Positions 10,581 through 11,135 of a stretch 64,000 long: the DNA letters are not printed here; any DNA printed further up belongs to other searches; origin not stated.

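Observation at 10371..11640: Terminator-flanked, GC-elevated insert carrying a tandemly duplicated two-gene cassette of unknown function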

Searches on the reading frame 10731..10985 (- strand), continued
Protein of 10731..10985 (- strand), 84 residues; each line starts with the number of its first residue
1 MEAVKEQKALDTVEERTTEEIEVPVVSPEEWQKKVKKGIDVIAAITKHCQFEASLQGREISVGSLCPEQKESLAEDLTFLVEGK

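Call 80: fold_search(model_id=the predicted structure, library=viral)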
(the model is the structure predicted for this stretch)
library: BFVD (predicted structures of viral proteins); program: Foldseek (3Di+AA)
matches with E <= 10: 92; with E <= 0.001: 0
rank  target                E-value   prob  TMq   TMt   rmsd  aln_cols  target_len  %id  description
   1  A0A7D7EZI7            9.5e-01  0.21  0.37  0.43   8.2        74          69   20  (no name in the UniProt tables at hand)
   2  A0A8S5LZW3            1.7e+00  0.23  0.32  0.39   6.7        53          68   15  Uncharacterized protein [Siphoviridae sp. ctr0N4]
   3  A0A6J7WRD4            1.9e+00  0.20  0.35  0.42   7.2        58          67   10  Uncharacterized protein [uncultured Caudovirales phage]
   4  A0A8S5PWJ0            2.1e+00  0.13  0.36  0.36  12.7        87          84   11  Uncharacterized protein [Siphoviridae sp. ctPsO101]
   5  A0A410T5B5            2.3e+00  0.14  0.41  0.35  11.1        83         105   18  Uncharacterized protein [Escherichia phage AnYang]
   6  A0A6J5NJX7            2.4e+00  0.18  0.33  0.37   4.4        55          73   20  Uncharacterized protein [uncultured Caudovirales phage]
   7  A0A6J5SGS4            2.8e+00  0.09  0.29  0.30   5.7        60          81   10  Holin [uncultured Caudovirales phage]
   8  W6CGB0                2.8e+00  0.06  0.28  0.18  15.5        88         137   17  Coat protein (Fragment) [Citrus psorosis virus]
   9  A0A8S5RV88            3.0e+00  0.10  0.37  0.22  13.7        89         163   19  YqeY-like protein [Siphoviridae sp. ctHip2]
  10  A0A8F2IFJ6            3.2e+00  0.47  0.56  0.54   4.0        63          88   21  Uncharacterized protein [Gordonia phage VanLee]
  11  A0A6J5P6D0            3.2e+00  0.07  0.28  0.17  10.6        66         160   17  Uncharacterized protein [uncultured Caudovirales phage]
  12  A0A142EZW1            3.2e+00  0.06  0.28  0.17  15.1        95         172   21  (no name in the UniProt tables at hand)
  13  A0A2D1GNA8            3.4e+00  0.16  0.35  0.14   5.4        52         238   13  (no name in the UniProt tables at hand)
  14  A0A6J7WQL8            3.4e+00  0.03  0.19  0.12  12.1        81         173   23  FliA DNA-directed RNA polymerase specialized sigma subunit [uncultured Caudovirales phage]
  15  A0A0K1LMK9            3.7e+00  0.23  0.40  0.53   4.2        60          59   17  Uncharacterized protein [Citrobacter phage Merlin]
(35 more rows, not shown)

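Call 89: search_protein_families(library=ncbifam, proteins=[P0049, P0008, P0089, L004:6245-6547:+, L006:6285-6674:+, L031:5197-5667:+, P0086, P0087], max_evalue=1)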
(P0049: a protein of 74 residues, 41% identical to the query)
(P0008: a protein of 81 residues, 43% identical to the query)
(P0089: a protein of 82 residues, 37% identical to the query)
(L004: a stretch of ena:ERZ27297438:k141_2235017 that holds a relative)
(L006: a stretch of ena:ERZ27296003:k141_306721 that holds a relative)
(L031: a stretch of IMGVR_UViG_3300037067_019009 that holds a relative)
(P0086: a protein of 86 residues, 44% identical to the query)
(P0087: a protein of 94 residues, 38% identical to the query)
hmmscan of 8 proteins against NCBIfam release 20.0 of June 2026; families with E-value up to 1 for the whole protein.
P0049 (74 aa): 0 families

P0008 (81 aa): 0 families

P0089 (82 aa): 0 families

L004:6245-6547:+ (101 aa): 0 families

L006:6285-6674:+ (130 aa): 0 families

L031:5197-5667:+ (157 aa): 0 families

P0086 (86 aa): 0 families

P0087 (94 aa): 0 families

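Call 90: search_protein_families(library=padloc, proteins=[P0049, P0008, P0089, L004:6245-6547:+, L006:6285-6674:+, L031:5197-5667:+, P0086, P0087], max_evalue=1)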
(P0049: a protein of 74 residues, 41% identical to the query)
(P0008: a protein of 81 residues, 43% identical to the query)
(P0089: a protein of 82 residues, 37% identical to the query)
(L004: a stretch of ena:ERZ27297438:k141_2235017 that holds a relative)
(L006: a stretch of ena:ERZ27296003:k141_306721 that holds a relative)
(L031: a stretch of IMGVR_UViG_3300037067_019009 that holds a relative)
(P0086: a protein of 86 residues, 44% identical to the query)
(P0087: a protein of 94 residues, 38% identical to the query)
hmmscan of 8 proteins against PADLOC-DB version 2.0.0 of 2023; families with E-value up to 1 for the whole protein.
P0049 (74 aa): 0 families

P0008 (81 aa): 1 family
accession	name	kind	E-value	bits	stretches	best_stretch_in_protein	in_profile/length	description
PDLC02488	BrxC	-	0.026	10.4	1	26-64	455-493/1240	BrxC-PglY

P0089 (82 aa): 0 families

L004:6245-6547:+ (101 aa): 0 families

L006:6285-6674:+ (130 aa): 0 families

L031:5197-5667:+ (157 aa): 0 families

P0086 (86 aa): 0 families

P0087 (94 aa): 0 families

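Call 91: search_solved_structures(query=A5, max_evalue=10, show_alignments=2)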
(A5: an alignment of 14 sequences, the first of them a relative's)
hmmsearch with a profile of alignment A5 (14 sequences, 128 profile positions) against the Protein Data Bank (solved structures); distinct sequences matched with E-value up to 10: 7.
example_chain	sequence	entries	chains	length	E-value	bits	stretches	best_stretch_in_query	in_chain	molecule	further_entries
5b48_A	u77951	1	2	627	0.17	15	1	11-51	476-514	2-oxoacid--ferredoxin oxidoreductase alpha subunit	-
2ww9_M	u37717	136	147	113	0.28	14.4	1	8-45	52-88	60S RIBOSOMAL PROTEIN L31-A | 60S ribosomal protein L31 | 60S ribosomal protein rpL31 (L31e)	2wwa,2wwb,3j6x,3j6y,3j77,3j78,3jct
5gak_f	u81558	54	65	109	0.29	14.3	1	8-45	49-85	60S ribosomal protein L31-A | Large ribosomal subunit protein eL31A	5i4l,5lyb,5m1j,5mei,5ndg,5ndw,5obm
4u3m_O1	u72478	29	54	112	0.29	14.3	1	8-45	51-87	60S ribosomal protein L31-A | 60S ribosomal protein L31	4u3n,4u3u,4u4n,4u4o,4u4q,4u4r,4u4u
6woo_d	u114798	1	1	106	0.3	14.3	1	8-45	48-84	eL31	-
4v7h_BW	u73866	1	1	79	0.45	13.7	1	8-43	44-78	60S ribosomal protein L31(A)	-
7b3a_A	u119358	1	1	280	1.1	12.4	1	61-103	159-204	Putative Acyl-transferase domain protein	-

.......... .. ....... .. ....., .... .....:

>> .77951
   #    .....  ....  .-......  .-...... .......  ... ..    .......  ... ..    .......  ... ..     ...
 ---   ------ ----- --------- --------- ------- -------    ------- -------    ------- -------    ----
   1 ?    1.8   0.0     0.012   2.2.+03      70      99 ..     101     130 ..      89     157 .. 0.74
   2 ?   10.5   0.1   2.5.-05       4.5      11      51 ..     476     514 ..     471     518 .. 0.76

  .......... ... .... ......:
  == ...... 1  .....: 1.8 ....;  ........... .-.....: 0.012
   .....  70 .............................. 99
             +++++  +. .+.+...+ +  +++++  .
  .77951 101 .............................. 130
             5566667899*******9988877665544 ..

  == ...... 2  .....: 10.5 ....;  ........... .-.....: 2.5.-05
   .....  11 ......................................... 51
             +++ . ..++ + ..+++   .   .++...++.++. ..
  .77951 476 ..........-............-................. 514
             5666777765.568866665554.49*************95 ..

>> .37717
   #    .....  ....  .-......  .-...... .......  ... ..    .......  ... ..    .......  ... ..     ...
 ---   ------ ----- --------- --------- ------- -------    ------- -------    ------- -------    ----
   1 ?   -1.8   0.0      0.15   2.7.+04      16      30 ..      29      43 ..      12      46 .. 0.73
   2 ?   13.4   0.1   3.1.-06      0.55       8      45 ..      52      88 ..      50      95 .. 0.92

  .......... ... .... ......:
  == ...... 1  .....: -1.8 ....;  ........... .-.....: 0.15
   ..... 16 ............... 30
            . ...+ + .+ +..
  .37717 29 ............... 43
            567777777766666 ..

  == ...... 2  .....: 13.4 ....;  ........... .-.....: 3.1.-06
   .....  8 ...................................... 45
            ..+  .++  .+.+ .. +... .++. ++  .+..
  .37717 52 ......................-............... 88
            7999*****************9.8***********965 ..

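Call 104: search_dna_similar(query=P0089, collection=phages, mode=protein, max_evalue=0.01, max_rows=10)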
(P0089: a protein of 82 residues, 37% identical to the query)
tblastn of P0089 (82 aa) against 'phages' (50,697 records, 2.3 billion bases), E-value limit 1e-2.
No match.

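Call 105: search_dna_similar(query=P0049, collection=plasmids, mode=protein, max_evalue=0.01, max_rows=10)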
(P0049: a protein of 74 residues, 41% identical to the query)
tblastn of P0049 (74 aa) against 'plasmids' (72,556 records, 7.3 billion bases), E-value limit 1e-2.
No match.

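Call 111: search_protein_families(library=pfam, proteins=[L011:3658-5253:-, L011:6746-8800:+, L011:8809-9849:-, L011:10168-10989:-, L020:1555-3474:+, L020:4877-6790:+, L023:3495-5147:-, L023:6637-7839:-, L021:6816-7532:+, L023:5214-5765:-], max_evalue=0.00001)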
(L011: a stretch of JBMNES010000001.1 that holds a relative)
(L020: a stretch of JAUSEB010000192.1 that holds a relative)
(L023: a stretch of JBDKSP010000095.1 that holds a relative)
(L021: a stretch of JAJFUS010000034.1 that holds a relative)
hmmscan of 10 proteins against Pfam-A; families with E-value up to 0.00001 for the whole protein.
L011:3658-5253:- (531 aa): 2 families
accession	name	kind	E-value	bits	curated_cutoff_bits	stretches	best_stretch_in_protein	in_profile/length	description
PF12706.13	Lactamase_B_2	-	1.5e-11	44.8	27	1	99-147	20-70/200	Beta-lactamase superfamily domain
PF07521.17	RMMBL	-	3.2e-08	33.9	21.6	1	477-509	12-45/63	Zn-dependent metallo-hydrolase RNA specificity domain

L011:6746-8800:+ (684 aa): 2 families
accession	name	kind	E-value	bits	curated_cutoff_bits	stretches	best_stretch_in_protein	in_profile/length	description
PF13307.12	Helicase_C_2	-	5.7e-47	160.3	25.3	1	492-651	2-169/170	Helicase C-terminal domain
PF00270.35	DEAD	-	1.9e-09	38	26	0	42-97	6-64/167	DEAD/DEAH box helicase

L011:8809-9849:- (346 aa): 2 families
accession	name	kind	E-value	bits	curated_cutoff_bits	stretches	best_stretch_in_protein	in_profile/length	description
PF00480.26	ROK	-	7.6e-65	219.8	22.9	1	29-342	1-293/294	ROK family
PF01869.26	BcrAD_BadFG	-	7.1e-09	36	31.5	1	30-101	1-74/271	BadF/BadG/BcrA/BcrD ATPase family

L011:10168-10989:- (273 aa): 1 family
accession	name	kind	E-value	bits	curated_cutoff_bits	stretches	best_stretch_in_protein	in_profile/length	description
PF01925.25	TauE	-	7.7e-50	170.2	32.6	2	161-273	2-112/237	Sulfite exporter TauE/SafE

L020:1555-3474:+ (639 aa): 6 families
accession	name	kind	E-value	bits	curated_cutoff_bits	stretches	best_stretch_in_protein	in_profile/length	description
PF09334.17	tRNA-synt_1g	-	3.6e-103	345.8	20.1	2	154-373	175-391/391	tRNA synthetases class I (M)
PF01588.26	tRNA_bind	-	2.7e-29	101.6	27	1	545-637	1-96/96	Putative tRNA binding domain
PF00133.28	tRNA-synt_1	-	8.4e-26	91.1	22.7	2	222-347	296-412/414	tRNA synthetases class I (I, L, M and V)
PF19303.5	Anticodon_3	-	1.3e-15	58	23.5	1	392-525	12-142/152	Anticodon binding domain of methionyl tRNA ligase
PF08264.19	Anticodon_1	-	5.5e-10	39.7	25.1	1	399-494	9-105/148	Anticodon-binding domain of tRNA ligase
PF01406.26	tRNA-synt_1e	-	8.1e-07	29.1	27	0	15-121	19-124/301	tRNA synthetases class I (C) catalytic domain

L020:4877-6790:+ (637 aa): 3 families
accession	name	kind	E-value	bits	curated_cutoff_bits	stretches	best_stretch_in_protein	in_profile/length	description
PF01891.21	CbiM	-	1.6e-58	198.4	23.1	1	13-230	1-204/205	Cobalt uptake substrate-specific transmembrane region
PF02361.21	CbiQ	-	2.2e-26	93.3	25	1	383-602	4-212/216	Cobalt transport protein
PF13190.11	PDGLE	-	5.9e-07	29.7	27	1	250-349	4-101/102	PDGLE domain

L023:3495-5147:- (550 aa): 2 families
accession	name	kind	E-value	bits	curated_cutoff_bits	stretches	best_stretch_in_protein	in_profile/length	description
PF03023.19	MurJ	-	1.5e-89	301.1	27.4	1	47-494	1-437/451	Lipid II flippase MurJ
PF01554.23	MatE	-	1.2e-09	38.5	24.9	1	256-421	1-161/161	MatE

L023:6637-7839:- (400 aa): 1 family
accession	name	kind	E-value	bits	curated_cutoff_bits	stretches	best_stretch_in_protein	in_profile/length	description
PF01694.28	Rhomboid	-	5.2e-27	95.3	22.6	1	57-214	5-140/143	Rhomboid domain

L021:6816-7532:+ (238 aa): 2 families
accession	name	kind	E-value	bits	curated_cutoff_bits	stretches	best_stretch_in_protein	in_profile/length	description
PF00156.33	Pribosyltran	-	1.5e-12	47.6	26.3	1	145-234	42-123/158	Phosphoribosyl transferase domain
PF18912.6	DZR_2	-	1.2e-11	44.6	27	1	15-67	1-56/56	Double zinc ribbon domain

L023:5214-5765:- (183 aa): 0 families
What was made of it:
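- Armatimonadota neighbours are assorted housekeeping genes (call 111).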
